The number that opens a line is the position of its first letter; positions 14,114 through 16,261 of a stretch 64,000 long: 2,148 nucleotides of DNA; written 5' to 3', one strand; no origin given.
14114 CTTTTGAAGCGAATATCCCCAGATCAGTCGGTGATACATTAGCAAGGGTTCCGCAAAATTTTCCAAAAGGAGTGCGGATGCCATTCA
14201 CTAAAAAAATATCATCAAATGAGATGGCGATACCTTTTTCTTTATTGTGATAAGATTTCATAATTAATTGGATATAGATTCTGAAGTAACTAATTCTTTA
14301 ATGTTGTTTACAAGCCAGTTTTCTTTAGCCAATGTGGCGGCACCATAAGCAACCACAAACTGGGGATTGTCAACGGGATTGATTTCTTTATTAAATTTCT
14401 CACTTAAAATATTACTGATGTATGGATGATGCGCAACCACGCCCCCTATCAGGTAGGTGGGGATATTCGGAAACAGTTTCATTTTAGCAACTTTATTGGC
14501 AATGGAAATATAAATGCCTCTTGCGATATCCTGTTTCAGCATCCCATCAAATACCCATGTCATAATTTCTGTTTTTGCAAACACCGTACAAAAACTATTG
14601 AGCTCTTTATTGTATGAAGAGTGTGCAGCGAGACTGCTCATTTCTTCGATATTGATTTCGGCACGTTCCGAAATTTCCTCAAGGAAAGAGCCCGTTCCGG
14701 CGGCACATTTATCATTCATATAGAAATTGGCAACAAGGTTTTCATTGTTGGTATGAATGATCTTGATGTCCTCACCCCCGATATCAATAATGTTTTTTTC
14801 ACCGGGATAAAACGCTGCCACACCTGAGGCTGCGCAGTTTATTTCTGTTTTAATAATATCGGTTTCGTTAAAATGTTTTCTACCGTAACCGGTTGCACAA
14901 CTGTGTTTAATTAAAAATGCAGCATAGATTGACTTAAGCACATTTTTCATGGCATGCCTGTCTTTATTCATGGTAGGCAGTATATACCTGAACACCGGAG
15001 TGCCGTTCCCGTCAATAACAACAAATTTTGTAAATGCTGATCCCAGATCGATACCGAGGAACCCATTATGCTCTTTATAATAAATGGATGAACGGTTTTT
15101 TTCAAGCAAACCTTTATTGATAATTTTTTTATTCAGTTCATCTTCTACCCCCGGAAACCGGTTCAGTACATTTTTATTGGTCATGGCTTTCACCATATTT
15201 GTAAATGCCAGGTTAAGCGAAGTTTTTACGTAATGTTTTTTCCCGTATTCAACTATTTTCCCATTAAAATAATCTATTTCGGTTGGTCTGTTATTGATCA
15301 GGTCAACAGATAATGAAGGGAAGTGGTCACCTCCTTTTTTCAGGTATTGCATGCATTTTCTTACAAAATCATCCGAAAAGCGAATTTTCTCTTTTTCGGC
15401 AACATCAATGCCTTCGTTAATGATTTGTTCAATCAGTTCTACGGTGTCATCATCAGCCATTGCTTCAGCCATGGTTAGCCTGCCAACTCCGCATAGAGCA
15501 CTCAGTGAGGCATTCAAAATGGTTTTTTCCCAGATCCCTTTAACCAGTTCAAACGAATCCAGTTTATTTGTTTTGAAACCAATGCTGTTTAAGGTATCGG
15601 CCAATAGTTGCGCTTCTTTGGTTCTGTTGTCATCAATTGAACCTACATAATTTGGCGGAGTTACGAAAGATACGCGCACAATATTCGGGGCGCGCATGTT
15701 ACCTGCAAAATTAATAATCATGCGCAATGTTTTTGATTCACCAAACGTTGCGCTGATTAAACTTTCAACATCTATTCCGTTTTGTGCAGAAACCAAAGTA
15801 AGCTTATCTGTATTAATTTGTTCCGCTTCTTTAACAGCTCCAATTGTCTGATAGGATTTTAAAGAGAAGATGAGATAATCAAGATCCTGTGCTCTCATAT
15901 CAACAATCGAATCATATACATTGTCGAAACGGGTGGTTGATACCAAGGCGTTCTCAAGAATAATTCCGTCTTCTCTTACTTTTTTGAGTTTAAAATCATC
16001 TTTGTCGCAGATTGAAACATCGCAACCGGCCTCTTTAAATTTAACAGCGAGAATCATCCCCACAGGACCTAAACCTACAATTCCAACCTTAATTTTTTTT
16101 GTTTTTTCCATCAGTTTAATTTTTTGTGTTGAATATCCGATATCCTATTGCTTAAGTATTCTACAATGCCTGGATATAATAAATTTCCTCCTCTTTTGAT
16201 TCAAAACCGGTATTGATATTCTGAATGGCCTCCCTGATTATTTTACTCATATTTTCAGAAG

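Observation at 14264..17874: Novel ketopantoate-reductase(ApbA/PanE)-activase fusion next to an orphan HgdB/YjiM-like dehydratase subunit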

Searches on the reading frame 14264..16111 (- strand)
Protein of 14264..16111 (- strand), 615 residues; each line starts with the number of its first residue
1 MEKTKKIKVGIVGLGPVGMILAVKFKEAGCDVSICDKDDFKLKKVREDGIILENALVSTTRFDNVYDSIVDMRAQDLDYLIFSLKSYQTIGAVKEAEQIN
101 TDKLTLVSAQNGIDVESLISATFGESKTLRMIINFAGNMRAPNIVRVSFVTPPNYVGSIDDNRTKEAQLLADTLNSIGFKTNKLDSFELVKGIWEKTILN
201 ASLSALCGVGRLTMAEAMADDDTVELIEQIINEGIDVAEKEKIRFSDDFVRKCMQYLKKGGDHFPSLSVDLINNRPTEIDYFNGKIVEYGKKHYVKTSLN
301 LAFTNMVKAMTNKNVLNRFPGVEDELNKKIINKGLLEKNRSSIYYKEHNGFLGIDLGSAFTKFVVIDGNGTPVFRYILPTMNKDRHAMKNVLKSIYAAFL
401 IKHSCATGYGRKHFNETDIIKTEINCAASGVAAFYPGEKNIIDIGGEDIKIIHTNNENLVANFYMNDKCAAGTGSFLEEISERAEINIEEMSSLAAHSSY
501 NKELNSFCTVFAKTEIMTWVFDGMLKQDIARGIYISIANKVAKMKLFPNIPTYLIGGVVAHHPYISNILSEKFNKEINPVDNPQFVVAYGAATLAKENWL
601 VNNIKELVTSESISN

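Call 4: search_protein_families(library=pfam, proteins=[window:14264-16111:-], max_evalue=0.01)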
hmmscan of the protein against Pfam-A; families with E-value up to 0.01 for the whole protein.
window:14264-16111:- (615 aa): 8 families
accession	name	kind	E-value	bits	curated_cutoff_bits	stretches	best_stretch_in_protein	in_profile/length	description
PF01869.26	BcrAD_BadFG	-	6.2e-38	131.3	31.5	1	352-595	1-271/271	BadF/BadG/BcrA/BcrD ATPase family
PF08546.17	ApbA_C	-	2.1e-28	99.6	22.7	1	191-310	4-124/125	Ketopantoate reductase PanE/ApbA C terminal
PF02558.23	ApbA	-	2.5e-19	69.8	22.2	1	9-149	1-139/150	Ketopantoate reductase PanE/ApbA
PF03721.20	UDPG_MGDP_dh_N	-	4.7e-05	23.5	27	1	8-53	2-47/187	UDP-glucose/GDP-mannose dehydrogenase family, NAD binding domain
PF03446.21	NAD_binding_2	-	0.0017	18.8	21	1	8-63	1-43/161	NAD binding domain of 6-phosphogluconate dehydrogenase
PF02254.24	TrkA_N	-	0.0026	18.5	23.8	0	11-111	3-98/116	TrkA-N domain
PF01494.25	FAD_binding_3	-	0.0068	16.1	22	1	7-49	2-44/349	FAD binding domain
PF03486.20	HI0933_like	-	0.0096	15.8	50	0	8-49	2-43/244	HI0933-like protein Rossmann domain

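Call 5: search_protein_families(library=ncbifam, proteins=[window:14264-16111:-], max_evalue=0.01)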
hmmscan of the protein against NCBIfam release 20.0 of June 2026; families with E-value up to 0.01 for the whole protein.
window:14264-16111:- (615 aa): 32 families (the best 25 are shown)
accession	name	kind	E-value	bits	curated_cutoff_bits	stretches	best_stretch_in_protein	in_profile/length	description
TIGR00241.1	CoA_E_activ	domain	3.1e-51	174.3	125.4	1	352-593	3-247/248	acyl-CoA dehydratase activase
TIGR00745.1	apbA_panE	subfamily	7.6e-46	156.8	141.35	1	8-312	1-303/305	2-dehydropantoate 2-reductase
NF005088.0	PRK06522.1-2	subfamily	5.6e-38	130.8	371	1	8-311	2-302/308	2-dehydropantoate 2-reductase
NF005091.0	PRK06522.2-2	equivalog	3.4e-31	108.5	252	1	8-314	3-300/302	2-dehydropantoate 2-reductase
TIGR02259.1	benz_CoA_red_A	equivalog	3.8e-29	101.7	578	1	405-537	234-367/432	benzoyl-CoA reductase subunit A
NF005092.1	PRK06522.2-3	equivalog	6.6e-29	101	500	1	8-310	2-294/296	2-dehydropantoate 2-reductase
NF004887.0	PRK06249.1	equivalog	5.4e-25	88.2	360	1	4-293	3-293/316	putative 2-dehydropantoate 2-reductase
TIGR03192.1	benz_CoA_bzdQ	equivalog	4.3e-23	82.2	380.2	1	353-567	36-257/293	benzoyl-CoA reductase, bzd-type, subunit Q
TIGR03286.1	methan_mark_15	hypoth_equivalog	4.7e-22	78.5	455.75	1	347-595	141-401/404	methanogenesis marker 15 protein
NF005089.0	PRK06522.1-4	subfamily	1.7e-21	76.9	223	2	113-313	124-320/326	2-dehydropantoate 2-reductase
NF005087.0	PRK06522.1-1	equivalog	1.9e-17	63.3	351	1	8-312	2-290/296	2-dehydropantoate 2-reductase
TIGR02261.1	benz_CoA_red_D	equivalog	2.9e-17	62.7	312.85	1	424-544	84-204/262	benzoyl-CoA reductase subunit D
NF009542.0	PRK12921.1-4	equivalog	8.3e-17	61.4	288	1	7-300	2-273/286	oxidoreductase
NF006083.0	PRK08229.1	equivalog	2.4e-16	59.6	371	2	7-244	3-232/341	2-dehydropantoate 2-reductase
NF005093.0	PRK06522.2-4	equivalog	4.3e-16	59.1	308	1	5-313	2-299/304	2-dehydropantoate 2-reductase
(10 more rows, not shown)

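Call 6: find_homologous_proteins(query=window:14264-16111:-)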
Query window:14264-16111:- (615 aa): 1153 proteins with E <= 0.001 among 8000 candidates; the best 120 are listed.
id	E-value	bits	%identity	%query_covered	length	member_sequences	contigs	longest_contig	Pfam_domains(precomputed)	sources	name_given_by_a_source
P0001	0.0e+0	1371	100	100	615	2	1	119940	PF01869.27,PF02558.23,PF08546.18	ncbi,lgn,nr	ncbi:MAG: 2-dehydropantoate 2-reductase [Bacteroidota bacterium]|nr:2-dehydropantoate 2-reductase [B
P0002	0.0e+0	1112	79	100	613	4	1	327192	PF01869.27,PF02558.23,PF03721.21,PF08546.18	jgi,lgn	jgi:2-dehydropantoate 2-reductase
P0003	0.0e+0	1104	78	99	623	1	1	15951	PF01869.27,PF02558.23,PF03721.21,PF08546.18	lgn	-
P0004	0.0e+0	1102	80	98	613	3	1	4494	PF01869.27,PF02558.23,PF03721.21,PF08546.18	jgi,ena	-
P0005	0.0e+0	1097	78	100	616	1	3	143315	PF01869.27,PF02558.23,PF08546.18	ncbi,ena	-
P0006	0.0e+0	1096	80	97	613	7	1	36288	PF01869.27,PF02558.23,PF03721.21,PF08546.18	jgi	-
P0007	0.0e+0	1093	77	99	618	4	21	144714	PF01869.27,PF02558.23,PF08546.18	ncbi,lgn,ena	-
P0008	0.0e+0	1093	77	99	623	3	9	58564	PF01869.27,PF02558.23,PF03721.21,PF08546.18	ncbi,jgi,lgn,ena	ncbi:MAG: 2-dehydropantoate 2-reductase [Bacteroidota bacterium]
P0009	0.0e+0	1092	78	98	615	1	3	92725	PF01869.27,PF02558.23,PF03721.21,PF08546.18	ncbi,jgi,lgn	jgi:2-dehydropantoate 2-reductase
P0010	0.0e+0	1092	77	100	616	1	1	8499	PF01869.27,PF02558.23,PF03721.21,PF08546.18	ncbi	ncbi:MAG: 2-dehydropantoate 2-reductase [Bacteroidia bacterium]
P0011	0.0e+0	1092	78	99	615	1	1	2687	PF01869.27,PF02558.23,PF03721.21,PF08546.18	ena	-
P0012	0.0e+0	1085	77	99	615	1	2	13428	PF01869.27,PF02558.23,PF03721.21,PF08546.18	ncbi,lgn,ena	-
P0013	0.0e+0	1084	77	100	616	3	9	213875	PF01869.27,PF02558.23,PF08546.18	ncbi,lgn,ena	-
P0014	0.0e+0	1078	76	100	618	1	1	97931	PF01869.27,PF02558.23,PF03721.21,PF08546.18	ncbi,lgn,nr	ncbi:MAG: 2-dehydropantoate 2-reductase [Bacteroidetes bacterium]|nr:2-dehydropantoate 2-reductase [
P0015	0.0e+0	1072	77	99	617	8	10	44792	PF01869.27,PF02558.23,PF03721.21,PF08546.18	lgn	-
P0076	6.8e-280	948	68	97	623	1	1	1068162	PF01869.27,PF02558.23,PF01210.30,PF08546.18,PF03807.24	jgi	jgi:2-dehydropantoate 2-reductase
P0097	9.5e-275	931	67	97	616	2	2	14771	PF01869.27,PF02558.23,PF08546.18,PF03807.24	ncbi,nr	ncbi:MAG: 2-dehydropantoate 2-reductase [Maribacter sp.]|nr:2-dehydropantoate 2-reductase [Maribacte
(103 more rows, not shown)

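Call 8: find_encoding_contigs(protein=P0076, flank=10000, max_places=2)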
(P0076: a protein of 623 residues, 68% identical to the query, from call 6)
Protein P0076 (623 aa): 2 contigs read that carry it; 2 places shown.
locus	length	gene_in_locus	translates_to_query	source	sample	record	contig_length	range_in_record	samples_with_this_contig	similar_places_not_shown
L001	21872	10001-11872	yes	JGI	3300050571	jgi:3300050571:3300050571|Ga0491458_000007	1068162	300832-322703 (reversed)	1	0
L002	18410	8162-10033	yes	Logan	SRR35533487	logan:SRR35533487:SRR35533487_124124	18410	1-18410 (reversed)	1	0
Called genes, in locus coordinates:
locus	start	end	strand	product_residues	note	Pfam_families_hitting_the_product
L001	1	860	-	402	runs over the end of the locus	PF00108:Thiolase_N, PF00109:ketoacyl-synt (faint), PF02803:Thiolase_C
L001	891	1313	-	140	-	PF03061:4HBT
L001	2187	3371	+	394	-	PF06050:HGD-D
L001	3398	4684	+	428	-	PF06050:HGD-D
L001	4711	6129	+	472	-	PF00370:FGGY_N (faint), PF01869:BcrAD_BadFG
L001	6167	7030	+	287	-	PF01869:BcrAD_BadFG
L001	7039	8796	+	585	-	PF00501:AMP-binding, PF23562:AMP-binding_C_3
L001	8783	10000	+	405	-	PF06050:HGD-D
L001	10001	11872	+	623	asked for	PF01210:NAD_Gly3P_dh_N (faint), PF02558:ApbA, PF03807:F420_oxidored (faint), PF08546:ApbA_C, PF01869:BcrAD_BadFG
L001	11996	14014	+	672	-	PF02737:3HCDH_N, PF00725:3HCDH (faint), PF00378:ECH_1, PF16113:ECH_2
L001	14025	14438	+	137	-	PF01814:Hemerythrin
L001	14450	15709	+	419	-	PF00108:Thiolase_N, PF02803:Thiolase_C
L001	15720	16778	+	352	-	PF08240:ADH_N, PF00107:ADH_zinc_N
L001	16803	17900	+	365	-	PF00378:ECH_1, PF16113:ECH_2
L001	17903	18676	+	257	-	PF00378:ECH_1, PF16113:ECH_2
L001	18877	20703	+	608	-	PF01558:POR, PF01855:POR_N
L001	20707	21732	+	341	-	PF02775:TPP_enzyme_C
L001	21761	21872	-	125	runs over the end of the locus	-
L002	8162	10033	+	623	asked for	PF01210:NAD_Gly3P_dh_N (faint), PF02558:ApbA, PF03807:F420_oxidored (faint), PF08546:ApbA_C, PF01869:BcrAD_BadFG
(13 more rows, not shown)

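Call 9: find_encoding_contigs(protein=P0097, flank=10000, max_places=2)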
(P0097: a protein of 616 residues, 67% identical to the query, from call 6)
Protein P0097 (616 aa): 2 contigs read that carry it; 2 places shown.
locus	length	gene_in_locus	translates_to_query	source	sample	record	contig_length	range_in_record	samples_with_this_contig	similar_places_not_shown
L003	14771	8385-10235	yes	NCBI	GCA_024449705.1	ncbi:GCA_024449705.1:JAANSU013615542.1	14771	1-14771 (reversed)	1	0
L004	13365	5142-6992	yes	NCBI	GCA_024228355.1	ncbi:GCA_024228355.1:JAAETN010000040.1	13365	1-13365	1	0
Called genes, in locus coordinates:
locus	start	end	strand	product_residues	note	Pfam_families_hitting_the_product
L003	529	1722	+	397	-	PF06050:HGD-D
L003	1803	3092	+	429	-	PF06050:HGD-D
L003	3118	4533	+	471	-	PF01869:BcrAD_BadFG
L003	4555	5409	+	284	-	PF01869:BcrAD_BadFG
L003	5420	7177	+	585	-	PF00501:AMP-binding, PF23562:AMP-binding_C_3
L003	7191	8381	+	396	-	PF06050:HGD-D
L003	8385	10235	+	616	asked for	PF02558:ApbA, PF03807:F420_oxidored (faint), PF08546:ApbA_C, PF01869:BcrAD_BadFG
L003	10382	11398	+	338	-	PF00155:Aminotran_1_2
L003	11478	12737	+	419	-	PF00108:Thiolase_N, PF02803:Thiolase_C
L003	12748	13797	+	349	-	PF08240:ADH_N, PF01262:AlaDh_PNT_C (faint), PF00107:ADH_zinc_N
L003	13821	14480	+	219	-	PF01841:Transglut_core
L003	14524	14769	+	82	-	?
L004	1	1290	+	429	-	PF01869:BcrAD_BadFG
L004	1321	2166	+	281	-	PF01869:BcrAD_BadFG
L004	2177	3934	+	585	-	PF00501:AMP-binding, PF23562:AMP-binding_C_3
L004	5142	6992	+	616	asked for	PF02558:ApbA, PF03807:F420_oxidored (faint), PF08546:ApbA_C, PF01869:BcrAD_BadFG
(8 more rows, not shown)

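Call 19: search_protein_families(library=ncbifam, proteins=[L001:7039-8796:+], max_evalue=1e-10)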
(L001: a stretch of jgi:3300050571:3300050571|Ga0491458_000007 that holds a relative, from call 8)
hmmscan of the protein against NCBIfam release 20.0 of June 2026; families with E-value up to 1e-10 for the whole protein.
L001:7039-8796:+ (585 aa): 78 families (the best 25 are shown)
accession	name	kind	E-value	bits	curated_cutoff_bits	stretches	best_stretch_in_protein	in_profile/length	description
NF004837.0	PRK06187.1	subfamily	9.3e-69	232.1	476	1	16-453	9-452/531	long-chain-fatty-acid--CoA ligase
NF009232.0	PRK12582.1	subfamily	5.5e-59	200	777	1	4-560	38-616/624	acyl-CoA synthetase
NF005801.1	PRK07656.1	equivalog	1.6e-53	182.1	657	1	19-451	5-431/500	FadD3 family acyl-CoA ligase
NF038343.1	ligase_FadD11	exception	1.5e-52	178.8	950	2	304-560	328-584/585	fatty acid--CoA ligase FadD11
TIGR01923.1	menE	equivalog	1.4e-47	162.6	330.15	1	48-458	2-383/442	o-succinylbenzoate--CoA ligase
NF004114.0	PRK05605.1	equivalog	7.1e-45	153.4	766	1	150-456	189-502/575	long-chain-fatty-acid--CoA ligase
NF002966.0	PRK03640.1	equivalog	8.8e-44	149.9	556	1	46-464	28-427/483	o-succinylbenzoate--CoA ligase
NF005307.0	PRK06839.1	equivalog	1.9e-43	148.8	748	1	46-457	28-427/496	o-succinylbenzoate--CoA ligase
NF005702.0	PRK07514.1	subfamily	4.5e-42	144.1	558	1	44-445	28-423/506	malonyl-CoA synthase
NF006182.0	PRK08316.1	subfamily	2e-41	142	663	1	17-443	13-438/523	fatty acyl-CoA synthetase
NF052269.1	Staph_lig_FadD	equivalog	1.4e-39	135.8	650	1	48-454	30-425/499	long-chain-fatty-acid--CoA ligase FadD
NF006386.0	PRK08633.1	equivalog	1.5e-39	135.5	1221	1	176-443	777-1062/1147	acyl-[ACP]--phospholipid O-acyltransferase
NF005676.0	PRK07470.1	equivalog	8.7e-39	133.5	774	1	13-454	18-460/544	acyl-CoA synthetase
NF004511.1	PRK05852.1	equivalog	7.4e-38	130.4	650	1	46-450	27-431/505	FadD7 family fatty acid--CoA ligase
NF006181.0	PRK08314.1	subfamily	8e-37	126.7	705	1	46-444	50-474/563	long-chain-fatty-acid--CoA ligase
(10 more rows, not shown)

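Call 23: search_protein_representatives(protein=window:14264-16111:-)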
Query: 615 residues. Proteins with E-value up to 0.001 (for the whole library): 9168; up to 1e-10: 3765; up to 1e-30: 471. The best 150 are listed.
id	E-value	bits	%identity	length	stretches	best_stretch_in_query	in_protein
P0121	8.9e-209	711.2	53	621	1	4-597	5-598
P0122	1.0e-144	499.7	45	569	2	351-598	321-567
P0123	5.4e-131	454.4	40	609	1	8-598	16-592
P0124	5.4e-131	454.4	56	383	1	72-455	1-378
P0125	2.1e-96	340.2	50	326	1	4-317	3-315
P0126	1.2e-78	281.6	53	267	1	350-597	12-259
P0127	1.5e-76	274.6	47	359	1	6-286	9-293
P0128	4.1e-71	256.6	42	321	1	5-313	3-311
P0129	4.4e-70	253.3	67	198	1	420-599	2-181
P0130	2.4e-63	231.0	40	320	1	6-310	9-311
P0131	6.9e-59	216.3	38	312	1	8-310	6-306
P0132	8.0e-59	216.1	37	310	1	3-309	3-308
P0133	6.3e-56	206.5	56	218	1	3-179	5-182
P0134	3.2e-53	197.6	33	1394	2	345-601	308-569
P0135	3.0e-52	194.4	33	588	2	352-595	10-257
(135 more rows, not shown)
